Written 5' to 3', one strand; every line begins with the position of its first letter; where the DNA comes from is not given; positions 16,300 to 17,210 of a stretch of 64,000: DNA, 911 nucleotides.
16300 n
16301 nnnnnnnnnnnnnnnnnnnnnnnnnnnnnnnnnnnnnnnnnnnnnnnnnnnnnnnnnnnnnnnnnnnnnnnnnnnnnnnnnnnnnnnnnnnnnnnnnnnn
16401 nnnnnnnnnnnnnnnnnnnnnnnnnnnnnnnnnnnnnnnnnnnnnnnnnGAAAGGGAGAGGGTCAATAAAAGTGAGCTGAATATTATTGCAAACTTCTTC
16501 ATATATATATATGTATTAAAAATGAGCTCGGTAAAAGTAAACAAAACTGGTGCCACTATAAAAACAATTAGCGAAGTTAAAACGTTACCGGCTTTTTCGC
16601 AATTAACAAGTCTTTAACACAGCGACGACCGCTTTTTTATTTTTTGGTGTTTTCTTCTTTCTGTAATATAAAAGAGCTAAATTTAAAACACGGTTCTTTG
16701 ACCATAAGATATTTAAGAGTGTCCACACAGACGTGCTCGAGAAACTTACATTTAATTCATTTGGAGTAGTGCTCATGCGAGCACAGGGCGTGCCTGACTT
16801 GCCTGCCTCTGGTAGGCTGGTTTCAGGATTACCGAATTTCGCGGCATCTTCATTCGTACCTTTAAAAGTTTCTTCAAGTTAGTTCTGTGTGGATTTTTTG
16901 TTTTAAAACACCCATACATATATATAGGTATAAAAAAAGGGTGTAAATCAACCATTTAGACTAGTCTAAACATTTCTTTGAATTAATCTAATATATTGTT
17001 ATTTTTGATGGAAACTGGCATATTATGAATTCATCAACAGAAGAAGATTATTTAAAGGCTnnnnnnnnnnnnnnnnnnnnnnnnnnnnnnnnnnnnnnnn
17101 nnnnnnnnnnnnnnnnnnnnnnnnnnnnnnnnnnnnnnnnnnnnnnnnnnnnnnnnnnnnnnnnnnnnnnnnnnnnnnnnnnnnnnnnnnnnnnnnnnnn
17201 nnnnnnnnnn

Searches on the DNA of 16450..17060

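Call 60: search_rna_families(source=window, start=16450, end=17060, threshold=evalue, max_evalue=1)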
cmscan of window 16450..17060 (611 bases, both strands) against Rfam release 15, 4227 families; matches with E-value up to 1: 1.
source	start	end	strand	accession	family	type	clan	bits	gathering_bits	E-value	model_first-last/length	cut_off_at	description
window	16721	16900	+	RF01693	Bacteroidales-1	Gene; sRNA;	-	24.6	60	0.047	1-179/179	no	Bacteroidales-1 6S-Bacteroidales RNA suggested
